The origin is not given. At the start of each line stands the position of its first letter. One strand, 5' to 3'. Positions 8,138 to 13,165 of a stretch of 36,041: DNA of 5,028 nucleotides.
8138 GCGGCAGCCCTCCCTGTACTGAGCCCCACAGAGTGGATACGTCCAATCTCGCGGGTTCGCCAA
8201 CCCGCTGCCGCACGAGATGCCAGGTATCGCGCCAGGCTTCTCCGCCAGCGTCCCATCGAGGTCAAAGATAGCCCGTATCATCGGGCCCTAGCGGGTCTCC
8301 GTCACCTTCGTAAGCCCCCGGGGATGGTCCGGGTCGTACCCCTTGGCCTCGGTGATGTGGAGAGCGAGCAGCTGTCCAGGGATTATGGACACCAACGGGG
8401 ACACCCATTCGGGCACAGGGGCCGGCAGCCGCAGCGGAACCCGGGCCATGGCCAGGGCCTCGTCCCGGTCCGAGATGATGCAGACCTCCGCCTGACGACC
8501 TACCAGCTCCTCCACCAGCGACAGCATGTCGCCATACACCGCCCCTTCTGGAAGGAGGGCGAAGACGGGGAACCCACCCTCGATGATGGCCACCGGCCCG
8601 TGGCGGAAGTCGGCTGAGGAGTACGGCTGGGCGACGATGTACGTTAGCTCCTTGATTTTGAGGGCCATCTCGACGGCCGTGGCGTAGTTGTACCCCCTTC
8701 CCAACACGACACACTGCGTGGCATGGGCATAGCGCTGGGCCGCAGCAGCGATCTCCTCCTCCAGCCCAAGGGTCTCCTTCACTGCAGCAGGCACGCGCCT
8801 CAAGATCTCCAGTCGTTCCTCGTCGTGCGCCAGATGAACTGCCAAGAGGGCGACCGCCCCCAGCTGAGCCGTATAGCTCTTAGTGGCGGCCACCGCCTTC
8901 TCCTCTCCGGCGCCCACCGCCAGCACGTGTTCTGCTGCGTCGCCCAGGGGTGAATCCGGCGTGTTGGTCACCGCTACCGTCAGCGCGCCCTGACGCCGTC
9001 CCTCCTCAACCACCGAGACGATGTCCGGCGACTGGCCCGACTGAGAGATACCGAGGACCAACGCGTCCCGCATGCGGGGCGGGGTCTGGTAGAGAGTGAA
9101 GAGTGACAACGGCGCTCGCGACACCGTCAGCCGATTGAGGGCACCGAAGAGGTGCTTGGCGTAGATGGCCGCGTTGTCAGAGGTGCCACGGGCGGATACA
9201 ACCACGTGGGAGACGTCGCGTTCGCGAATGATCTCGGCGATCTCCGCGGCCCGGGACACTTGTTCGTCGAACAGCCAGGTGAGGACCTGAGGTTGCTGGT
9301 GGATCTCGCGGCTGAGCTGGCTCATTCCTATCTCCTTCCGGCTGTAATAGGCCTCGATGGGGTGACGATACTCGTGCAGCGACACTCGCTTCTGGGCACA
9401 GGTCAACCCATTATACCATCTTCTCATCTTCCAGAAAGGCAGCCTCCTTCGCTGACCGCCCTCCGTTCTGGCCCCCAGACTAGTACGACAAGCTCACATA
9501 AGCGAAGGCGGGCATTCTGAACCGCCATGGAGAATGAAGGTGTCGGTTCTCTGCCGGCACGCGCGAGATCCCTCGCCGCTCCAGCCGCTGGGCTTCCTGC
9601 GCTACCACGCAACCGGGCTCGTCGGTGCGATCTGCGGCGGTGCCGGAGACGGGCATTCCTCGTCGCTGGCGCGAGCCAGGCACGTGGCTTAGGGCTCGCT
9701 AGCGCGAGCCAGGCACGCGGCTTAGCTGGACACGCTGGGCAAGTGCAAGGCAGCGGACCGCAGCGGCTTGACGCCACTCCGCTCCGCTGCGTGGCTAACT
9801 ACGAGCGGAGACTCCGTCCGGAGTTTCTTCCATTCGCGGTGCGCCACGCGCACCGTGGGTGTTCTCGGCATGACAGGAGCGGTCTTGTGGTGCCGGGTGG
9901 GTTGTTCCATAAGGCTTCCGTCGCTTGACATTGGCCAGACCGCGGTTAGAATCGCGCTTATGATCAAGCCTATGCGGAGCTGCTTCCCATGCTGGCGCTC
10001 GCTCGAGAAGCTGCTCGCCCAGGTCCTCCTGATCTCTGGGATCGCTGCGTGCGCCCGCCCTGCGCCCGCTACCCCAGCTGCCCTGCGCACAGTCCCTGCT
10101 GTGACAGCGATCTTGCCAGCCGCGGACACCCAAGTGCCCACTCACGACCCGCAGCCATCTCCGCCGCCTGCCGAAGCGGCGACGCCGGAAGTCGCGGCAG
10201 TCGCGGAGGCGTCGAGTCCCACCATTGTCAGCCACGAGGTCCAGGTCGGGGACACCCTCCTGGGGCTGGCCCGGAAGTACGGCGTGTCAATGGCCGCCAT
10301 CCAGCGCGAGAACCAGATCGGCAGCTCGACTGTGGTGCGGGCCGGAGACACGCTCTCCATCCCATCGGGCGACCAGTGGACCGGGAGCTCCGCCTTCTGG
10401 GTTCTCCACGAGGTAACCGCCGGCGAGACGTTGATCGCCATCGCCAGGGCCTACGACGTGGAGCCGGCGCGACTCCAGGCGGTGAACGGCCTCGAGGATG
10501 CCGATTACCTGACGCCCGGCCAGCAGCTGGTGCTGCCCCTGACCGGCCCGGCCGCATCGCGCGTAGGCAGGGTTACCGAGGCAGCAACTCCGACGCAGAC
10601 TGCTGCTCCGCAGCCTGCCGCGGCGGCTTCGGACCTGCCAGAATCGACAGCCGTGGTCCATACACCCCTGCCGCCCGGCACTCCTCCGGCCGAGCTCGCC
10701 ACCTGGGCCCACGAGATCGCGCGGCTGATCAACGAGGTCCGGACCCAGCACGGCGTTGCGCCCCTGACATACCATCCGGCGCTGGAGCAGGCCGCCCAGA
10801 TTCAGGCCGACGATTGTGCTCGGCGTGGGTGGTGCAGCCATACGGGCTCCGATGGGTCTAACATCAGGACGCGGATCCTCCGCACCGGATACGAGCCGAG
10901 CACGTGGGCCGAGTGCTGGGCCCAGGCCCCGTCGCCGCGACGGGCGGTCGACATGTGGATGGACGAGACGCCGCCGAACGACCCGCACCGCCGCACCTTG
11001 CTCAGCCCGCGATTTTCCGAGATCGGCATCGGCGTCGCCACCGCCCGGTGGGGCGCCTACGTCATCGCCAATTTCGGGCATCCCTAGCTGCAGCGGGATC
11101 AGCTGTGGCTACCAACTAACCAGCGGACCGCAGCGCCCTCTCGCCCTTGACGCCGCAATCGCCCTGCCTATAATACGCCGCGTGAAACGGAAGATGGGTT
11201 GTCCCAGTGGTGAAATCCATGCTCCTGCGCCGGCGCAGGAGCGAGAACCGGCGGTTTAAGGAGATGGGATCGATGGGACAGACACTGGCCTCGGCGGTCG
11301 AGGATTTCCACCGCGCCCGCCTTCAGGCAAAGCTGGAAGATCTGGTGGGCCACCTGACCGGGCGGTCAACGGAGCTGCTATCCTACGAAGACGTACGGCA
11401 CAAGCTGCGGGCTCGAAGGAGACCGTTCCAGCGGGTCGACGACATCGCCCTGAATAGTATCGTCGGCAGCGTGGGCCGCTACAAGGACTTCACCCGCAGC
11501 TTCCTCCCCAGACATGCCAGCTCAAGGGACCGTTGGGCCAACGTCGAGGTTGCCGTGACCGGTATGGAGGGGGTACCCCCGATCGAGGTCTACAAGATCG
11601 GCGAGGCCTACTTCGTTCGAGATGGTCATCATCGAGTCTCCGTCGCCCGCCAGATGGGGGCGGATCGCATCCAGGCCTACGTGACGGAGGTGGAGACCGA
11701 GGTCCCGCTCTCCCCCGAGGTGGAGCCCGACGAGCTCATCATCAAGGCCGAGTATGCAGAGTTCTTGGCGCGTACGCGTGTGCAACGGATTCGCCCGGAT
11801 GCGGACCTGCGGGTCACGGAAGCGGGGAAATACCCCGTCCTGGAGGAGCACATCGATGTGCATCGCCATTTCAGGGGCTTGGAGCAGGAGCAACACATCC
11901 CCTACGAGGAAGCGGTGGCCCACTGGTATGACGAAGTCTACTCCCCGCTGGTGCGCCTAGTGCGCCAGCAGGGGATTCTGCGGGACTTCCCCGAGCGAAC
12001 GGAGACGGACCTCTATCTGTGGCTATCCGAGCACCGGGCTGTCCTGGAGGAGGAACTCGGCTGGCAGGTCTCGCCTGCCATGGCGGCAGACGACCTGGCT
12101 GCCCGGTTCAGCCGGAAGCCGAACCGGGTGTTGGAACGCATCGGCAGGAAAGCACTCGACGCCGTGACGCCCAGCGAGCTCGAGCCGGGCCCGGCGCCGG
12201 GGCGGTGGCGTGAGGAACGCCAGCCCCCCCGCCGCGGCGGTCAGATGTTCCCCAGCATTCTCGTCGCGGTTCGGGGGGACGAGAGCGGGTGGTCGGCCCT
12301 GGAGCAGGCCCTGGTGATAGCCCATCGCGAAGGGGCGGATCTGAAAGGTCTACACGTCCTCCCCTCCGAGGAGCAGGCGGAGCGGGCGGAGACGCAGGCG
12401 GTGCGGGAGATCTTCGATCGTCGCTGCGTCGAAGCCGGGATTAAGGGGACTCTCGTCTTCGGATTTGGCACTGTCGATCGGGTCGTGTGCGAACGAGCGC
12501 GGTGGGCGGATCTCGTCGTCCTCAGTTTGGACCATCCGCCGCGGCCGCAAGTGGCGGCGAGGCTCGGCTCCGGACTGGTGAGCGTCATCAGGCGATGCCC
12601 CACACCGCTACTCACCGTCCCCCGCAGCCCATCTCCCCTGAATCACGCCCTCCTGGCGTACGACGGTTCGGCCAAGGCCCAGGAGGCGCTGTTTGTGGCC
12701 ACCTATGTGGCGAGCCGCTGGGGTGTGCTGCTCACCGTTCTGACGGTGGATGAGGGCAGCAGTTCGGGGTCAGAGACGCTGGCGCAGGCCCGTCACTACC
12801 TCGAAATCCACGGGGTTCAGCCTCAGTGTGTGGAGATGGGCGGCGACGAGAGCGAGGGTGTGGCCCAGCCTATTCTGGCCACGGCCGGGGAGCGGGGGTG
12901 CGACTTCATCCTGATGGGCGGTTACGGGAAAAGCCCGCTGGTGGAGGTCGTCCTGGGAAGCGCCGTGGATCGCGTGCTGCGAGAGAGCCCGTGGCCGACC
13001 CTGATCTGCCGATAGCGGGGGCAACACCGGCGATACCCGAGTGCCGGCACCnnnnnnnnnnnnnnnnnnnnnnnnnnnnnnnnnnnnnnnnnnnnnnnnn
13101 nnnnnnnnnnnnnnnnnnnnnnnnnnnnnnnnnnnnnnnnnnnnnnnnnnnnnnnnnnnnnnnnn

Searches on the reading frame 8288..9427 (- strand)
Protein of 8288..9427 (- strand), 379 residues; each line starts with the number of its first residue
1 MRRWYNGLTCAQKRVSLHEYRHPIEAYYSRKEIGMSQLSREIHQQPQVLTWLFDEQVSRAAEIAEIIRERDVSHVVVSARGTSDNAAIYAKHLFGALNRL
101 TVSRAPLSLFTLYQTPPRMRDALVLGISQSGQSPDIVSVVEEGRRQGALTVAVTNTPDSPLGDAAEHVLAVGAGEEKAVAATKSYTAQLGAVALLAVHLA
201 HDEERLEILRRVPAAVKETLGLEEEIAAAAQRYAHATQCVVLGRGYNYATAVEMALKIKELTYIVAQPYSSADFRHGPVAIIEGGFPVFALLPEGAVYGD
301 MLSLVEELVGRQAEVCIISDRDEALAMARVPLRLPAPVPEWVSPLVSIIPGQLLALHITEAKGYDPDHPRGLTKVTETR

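Call 7: search_protein_families(library=pfam, proteins=[window:8288-9427:-], max_evalue=0.01)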
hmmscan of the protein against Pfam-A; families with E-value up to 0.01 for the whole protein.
window:8288-9427:- (379 aa): 2 families
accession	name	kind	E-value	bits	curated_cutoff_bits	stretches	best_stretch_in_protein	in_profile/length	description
PF01380.27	SIS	-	1.9e-32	112.3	25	2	71-197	4-130/131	SIS domain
PF13580.11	SIS_2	-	0.00052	20.5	27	1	117-154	101-137/138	SIS domain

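Call 8: search_protein_families(library=ncbifam, proteins=[window:8288-9427:-], max_evalue=0.01)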
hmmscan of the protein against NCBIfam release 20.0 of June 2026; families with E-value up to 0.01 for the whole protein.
window:8288-9427:- (379 aa): 21 families
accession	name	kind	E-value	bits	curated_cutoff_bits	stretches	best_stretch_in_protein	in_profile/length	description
NF001484.0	PRK00331.1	subfamily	1.2e-76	258.5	381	1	29-374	245-596/601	isomerizing glutamine--fructose-6-phosphate transaminase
TIGR01135.1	glmS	equivalog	8.7e-75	252.4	418.05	1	23-374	238-602/607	glutamine--fructose-6-phosphate transaminase (isomerizing)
NF046059.1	NagB_SO3506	equivalog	1.3e-65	221.9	430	1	38-378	4-329/330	glucosamine-6-phosphate deaminase NagB-II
NF008481.0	PRK11382.1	equivalog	1.2e-18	67.4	430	1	52-370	24-332/340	fructoselysine 6-phosphate deglycase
NF041128.1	glucosaP_deam_GlmD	equivalog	9.8e-17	61.2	580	1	121-376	80-321/323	glucosamine-6-phosphate deaminase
TIGR02815.1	agaS_fam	subfamily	1.4e-10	40.7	529.2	1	40-371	7-356/372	putative sugar isomerase, AgaS family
NF008458.0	PRK11337.1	equivalog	9.3e-08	31.4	378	1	121-197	189-266/293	MurR/RpiR family transcriptional regulator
TIGR03127.2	RuMP_HxlB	equivalog_domain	1.3e-07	31.7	160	1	115-191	67-142/178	6-phospho-3-hexuloisomerase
NF012026.0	PRK15482.1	equivalog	3.1e-07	30.2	408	1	125-211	187-276/285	HTH-type transcriptional regulator MurR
NF003915.0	PRK05441.1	subfamily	3.1e-07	29.7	168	1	122-182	133-193/300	N-acetylmuramic acid 6-phosphate etherase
NF040776.2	AlsR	equivalog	3e-06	26.4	400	1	122-180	178-236/279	transcriptional repressor AlsR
NF041755.1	RuMP_HxlAB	equivalog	4.1e-06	26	500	1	116-178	284-346/391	bifunctional 3-hexulose-6-phosphate synthase/6-phospho-3-hexuloisomerase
NF009222.0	PRK12570.1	subfamily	5.2e-06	25.5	255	1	122-188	140-208/307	N-acetylmuramic acid 6-phosphate etherase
NF008141.0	PRK10892.1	equivalog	2.1e-05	23.9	505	1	122-199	98-178/328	arabinose-5-phosphate isomerase KdsD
TIGR00393.1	kpsF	subfamily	2.2e-05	24.2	203.7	1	123-190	50-120/268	KpsF/GutQ family sugar-phosphate isomerase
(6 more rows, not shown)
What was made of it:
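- Checked: The convergent gene 8288-9427 is a double-SIS protein resembling the GlmS C-terminus or NagB-II (calls 7, 8).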

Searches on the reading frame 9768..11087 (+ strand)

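Call 50: search_protein_families(library=pfam, proteins=[window:9768-11087:+], max_evalue=0.001)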
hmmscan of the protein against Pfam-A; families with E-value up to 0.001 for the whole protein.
window:9768-11087:+ (439 aa): 2 families
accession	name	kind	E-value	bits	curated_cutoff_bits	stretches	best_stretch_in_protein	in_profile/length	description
PF00188.32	CAP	-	2.6e-23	83.5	21.1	1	319-433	2-114/117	Cysteine-rich secretory protein family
PF01476.26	LysM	-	3.4e-23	81.7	20.9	2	214-257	1-43/43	LysM domain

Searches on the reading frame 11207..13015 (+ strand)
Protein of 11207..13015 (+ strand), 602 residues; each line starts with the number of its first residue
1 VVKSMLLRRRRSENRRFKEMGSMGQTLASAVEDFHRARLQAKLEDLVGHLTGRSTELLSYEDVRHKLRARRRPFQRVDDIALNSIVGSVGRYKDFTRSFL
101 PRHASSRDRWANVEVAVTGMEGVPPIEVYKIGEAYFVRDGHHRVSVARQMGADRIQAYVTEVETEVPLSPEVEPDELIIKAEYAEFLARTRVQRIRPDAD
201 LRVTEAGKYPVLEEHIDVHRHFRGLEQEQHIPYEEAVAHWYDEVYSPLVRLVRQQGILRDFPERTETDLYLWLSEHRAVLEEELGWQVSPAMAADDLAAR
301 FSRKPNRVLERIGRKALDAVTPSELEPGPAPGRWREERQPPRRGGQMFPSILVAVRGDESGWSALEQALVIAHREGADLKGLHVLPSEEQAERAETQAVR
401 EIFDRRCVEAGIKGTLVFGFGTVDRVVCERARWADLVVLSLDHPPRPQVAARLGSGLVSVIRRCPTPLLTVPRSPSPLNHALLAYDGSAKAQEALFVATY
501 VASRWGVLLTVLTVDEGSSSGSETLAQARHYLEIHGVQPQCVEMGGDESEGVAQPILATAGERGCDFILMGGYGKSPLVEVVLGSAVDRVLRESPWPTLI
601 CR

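Call 50: search_protein_families(library=pfam, proteins=[window:11207-13015:+], max_evalue=0.001)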
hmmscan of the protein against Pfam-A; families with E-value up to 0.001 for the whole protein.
window:11207-13015:+ (602 aa): 1 family
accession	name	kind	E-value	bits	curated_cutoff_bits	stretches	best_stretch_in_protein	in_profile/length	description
PF00582.32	Usp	-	9.7e-22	78.5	24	2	480-602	4-141/141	Universal stress protein family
